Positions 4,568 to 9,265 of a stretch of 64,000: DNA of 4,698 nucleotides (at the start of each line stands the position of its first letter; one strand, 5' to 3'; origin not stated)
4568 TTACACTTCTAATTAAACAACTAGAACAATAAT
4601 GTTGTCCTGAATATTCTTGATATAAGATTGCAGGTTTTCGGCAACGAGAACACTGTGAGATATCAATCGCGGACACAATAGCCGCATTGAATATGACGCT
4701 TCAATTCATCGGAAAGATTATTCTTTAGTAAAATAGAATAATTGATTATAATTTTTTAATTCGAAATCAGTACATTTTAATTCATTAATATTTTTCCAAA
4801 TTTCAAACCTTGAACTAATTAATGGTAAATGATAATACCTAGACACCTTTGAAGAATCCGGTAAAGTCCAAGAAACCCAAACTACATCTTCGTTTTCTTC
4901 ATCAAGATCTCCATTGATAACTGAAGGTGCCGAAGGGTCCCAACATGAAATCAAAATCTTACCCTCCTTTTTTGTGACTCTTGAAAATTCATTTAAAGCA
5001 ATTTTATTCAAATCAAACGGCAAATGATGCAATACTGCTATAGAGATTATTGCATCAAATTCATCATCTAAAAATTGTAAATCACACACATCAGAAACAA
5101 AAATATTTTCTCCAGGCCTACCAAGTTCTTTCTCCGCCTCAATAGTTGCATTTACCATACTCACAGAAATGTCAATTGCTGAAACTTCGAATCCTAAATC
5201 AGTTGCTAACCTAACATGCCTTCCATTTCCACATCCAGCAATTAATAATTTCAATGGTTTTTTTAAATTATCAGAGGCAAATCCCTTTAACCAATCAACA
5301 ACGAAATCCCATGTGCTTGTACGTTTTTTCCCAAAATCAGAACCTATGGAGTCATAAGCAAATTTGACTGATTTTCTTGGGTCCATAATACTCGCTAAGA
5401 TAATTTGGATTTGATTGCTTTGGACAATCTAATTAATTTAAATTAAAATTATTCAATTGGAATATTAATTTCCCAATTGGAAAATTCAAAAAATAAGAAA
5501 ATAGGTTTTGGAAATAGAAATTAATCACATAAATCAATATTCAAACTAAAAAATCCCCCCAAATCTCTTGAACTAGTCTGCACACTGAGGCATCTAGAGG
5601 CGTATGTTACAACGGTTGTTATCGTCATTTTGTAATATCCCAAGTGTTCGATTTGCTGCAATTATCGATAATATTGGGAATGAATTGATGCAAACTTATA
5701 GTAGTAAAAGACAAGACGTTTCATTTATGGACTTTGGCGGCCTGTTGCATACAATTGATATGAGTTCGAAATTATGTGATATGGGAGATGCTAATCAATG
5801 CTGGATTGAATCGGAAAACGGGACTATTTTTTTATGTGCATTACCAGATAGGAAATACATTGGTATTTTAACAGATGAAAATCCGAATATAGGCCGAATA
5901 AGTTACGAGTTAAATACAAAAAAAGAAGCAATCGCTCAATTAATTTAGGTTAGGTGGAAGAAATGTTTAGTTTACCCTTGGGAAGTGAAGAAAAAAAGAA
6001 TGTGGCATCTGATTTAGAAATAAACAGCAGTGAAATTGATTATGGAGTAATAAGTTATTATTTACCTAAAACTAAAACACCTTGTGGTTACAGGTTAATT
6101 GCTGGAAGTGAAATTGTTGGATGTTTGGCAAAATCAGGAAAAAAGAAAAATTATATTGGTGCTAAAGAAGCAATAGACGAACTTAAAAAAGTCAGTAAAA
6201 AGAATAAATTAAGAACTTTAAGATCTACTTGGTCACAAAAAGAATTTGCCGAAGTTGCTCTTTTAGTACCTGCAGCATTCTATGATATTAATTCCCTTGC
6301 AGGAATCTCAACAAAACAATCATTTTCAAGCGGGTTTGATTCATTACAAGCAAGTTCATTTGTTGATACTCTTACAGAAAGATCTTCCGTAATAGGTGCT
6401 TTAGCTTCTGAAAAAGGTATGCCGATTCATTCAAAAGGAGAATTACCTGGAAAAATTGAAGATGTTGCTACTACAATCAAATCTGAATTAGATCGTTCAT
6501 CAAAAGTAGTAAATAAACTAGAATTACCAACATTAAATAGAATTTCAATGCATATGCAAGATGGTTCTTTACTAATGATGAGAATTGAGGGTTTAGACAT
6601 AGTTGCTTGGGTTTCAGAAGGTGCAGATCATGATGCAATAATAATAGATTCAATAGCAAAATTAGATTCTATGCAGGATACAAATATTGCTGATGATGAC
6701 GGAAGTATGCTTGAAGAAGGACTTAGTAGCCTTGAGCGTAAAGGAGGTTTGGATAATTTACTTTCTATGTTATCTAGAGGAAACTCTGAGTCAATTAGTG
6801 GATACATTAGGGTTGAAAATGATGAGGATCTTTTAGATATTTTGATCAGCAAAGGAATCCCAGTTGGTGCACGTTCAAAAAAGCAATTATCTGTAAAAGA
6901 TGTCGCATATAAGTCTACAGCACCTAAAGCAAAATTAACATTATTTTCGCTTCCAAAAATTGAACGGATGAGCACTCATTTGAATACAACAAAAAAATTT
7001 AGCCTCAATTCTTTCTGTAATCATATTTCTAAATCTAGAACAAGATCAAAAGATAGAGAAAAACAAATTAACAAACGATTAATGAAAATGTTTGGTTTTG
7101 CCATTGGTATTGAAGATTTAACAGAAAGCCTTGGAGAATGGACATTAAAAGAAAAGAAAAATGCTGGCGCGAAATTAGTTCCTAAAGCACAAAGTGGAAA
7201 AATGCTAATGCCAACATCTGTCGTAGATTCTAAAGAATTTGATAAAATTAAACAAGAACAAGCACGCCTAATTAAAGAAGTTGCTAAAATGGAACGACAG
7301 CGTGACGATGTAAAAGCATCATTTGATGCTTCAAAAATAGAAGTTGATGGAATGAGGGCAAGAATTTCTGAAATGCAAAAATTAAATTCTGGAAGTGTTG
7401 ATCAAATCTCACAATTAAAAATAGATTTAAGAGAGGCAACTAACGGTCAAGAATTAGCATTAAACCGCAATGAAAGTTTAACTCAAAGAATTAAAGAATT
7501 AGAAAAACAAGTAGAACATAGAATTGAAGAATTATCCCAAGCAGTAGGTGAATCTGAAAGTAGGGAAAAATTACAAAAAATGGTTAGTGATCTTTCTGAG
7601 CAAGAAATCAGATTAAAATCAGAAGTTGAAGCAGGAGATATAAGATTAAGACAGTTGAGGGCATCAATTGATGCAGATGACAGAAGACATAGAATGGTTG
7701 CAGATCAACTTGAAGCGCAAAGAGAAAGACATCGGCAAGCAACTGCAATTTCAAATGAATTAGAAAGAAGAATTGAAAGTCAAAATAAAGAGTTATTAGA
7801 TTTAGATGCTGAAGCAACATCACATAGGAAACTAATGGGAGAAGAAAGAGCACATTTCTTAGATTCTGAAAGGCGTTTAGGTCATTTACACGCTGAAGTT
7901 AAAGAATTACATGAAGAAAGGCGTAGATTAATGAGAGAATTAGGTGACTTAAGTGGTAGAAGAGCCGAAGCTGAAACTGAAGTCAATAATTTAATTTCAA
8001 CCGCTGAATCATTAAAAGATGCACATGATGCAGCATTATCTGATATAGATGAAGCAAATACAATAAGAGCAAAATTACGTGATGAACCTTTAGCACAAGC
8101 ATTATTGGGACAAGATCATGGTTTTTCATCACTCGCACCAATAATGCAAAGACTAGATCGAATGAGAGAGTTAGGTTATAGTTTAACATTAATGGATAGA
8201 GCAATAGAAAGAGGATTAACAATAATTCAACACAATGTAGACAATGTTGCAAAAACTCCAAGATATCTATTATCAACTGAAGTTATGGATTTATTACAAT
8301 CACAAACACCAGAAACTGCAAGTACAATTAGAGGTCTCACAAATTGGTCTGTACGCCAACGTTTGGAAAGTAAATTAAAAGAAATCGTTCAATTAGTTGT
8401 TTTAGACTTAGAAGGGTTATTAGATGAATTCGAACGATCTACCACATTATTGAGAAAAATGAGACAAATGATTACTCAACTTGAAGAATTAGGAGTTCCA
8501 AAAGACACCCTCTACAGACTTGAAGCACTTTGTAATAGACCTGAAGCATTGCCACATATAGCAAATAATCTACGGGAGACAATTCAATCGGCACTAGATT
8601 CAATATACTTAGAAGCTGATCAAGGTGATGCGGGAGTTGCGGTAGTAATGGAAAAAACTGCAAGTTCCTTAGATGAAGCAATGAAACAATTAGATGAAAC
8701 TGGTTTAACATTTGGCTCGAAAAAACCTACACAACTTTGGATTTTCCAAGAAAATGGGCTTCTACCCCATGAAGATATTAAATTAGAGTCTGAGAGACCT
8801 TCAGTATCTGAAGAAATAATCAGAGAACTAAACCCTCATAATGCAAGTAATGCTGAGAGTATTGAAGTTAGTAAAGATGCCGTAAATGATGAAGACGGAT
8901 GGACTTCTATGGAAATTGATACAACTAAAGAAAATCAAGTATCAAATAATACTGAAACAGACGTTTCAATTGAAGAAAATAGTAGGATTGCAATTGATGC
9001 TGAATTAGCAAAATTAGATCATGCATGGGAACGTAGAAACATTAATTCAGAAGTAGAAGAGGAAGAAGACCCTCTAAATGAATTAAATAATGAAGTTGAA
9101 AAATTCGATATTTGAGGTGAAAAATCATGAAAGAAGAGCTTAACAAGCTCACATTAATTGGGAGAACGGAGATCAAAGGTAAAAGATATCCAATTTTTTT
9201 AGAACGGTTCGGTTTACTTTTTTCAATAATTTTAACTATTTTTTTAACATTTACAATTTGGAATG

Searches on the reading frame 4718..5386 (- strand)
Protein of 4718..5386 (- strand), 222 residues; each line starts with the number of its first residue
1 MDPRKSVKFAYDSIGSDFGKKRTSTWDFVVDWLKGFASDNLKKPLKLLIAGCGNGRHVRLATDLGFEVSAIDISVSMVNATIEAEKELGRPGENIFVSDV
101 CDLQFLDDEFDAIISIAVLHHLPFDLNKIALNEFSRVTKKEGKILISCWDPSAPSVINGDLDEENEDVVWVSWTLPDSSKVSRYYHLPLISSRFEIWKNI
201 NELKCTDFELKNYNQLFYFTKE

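Call 13: search_protein_families(library=pfam, proteins=[window:4718-5386:-])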
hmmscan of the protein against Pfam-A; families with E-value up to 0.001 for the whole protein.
window:4718-5386:- (222 aa): 7 families
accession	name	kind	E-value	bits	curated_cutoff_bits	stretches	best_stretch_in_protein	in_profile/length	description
PF08241.18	Methyltransf_11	-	1e-17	65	21.2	1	50-146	3-95/95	Methyltransferase domain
PF13649.12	Methyltransf_25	-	1.7e-14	54.7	27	1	50-142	4-97/97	Methyltransferase domain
PF13847.12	Methyltransf_31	-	8.9e-11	42.1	27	1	45-150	5-113/145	Methyltransferase domain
PF13489.12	Methyltransf_23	-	1.7e-10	41.3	27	1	36-178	15-139/164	Methyltransferase domain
PF08242.18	Methyltransf_12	-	1.1e-09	39.3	30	1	49-143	2-97/98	Methyltransferase domain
PF03848.20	TehB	-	5.7e-06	26.3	20.4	1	42-146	29-132/193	Tellurite resistance protein TehB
PF02353.26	CMAS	-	1.3e-05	25.1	27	1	40-148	59-166/273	Mycolic acid cyclopropane synthetase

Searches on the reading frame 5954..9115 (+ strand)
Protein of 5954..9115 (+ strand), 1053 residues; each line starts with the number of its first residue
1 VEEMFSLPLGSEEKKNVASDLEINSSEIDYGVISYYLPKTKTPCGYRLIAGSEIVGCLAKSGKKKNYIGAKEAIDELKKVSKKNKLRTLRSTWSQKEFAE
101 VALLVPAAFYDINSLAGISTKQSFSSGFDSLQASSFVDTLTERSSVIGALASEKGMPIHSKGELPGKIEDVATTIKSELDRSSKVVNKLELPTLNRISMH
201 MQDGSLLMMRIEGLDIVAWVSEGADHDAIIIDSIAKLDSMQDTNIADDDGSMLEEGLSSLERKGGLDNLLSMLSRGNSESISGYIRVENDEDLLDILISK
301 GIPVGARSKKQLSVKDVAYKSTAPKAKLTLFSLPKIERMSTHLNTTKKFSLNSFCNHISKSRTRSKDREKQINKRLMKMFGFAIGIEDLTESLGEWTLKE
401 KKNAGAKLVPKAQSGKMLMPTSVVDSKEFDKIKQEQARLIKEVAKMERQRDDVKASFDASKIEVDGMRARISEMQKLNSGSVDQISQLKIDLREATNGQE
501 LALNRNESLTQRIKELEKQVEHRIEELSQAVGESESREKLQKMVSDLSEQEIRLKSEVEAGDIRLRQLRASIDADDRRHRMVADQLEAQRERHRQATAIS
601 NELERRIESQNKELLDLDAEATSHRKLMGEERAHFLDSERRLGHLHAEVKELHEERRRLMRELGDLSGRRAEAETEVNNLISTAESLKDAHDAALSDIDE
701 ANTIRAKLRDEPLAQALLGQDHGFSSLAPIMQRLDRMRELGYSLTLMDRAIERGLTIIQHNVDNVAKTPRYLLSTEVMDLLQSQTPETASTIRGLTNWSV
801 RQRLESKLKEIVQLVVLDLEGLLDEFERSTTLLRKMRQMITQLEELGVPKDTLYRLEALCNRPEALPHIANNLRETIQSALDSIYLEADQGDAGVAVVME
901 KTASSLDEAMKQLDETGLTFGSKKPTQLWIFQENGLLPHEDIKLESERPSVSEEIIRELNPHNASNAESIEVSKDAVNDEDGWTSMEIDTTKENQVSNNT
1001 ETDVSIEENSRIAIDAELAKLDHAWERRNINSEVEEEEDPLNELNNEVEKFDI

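Call 13: search_protein_families(library=pfam, proteins=[window:5954-9115:+])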
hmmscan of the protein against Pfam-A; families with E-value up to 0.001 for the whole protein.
window:5954-9115:+ (1053 aa): 0 families

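Call 24: search_protein_families(library=ncbifam, proteins=[window:5954-9115:+], max_evalue=0.01)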
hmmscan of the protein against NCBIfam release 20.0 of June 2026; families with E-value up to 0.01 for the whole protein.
window:5954-9115:+ (1053 aa): 5 families
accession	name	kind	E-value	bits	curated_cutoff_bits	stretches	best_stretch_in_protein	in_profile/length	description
TIGR02168.1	SMC_prok_B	equivalog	1.7e-09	36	567.35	1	427-686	693-949/1181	chromosome segregation protein SMC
TIGR02169.1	SMC_prok_A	equivalog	0.00029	18.6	729.4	1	484-707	239-460/1165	chromosome segregation protein SMC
NF002572.0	PRK02224.1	equivalog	0.0014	17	1087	1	429-677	208-442/888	DNA double-strand break repair ATPase Rad50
NF041035.1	Rad50_Halo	equivalog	0.0021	16.5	1000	1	429-675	208-447/883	DNA double-strand break repair ATPase Rad50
NF040845.1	lmo0850_fam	equivalog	0.005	16.5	27.5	0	835-848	5-18/34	Lmo0850 family protein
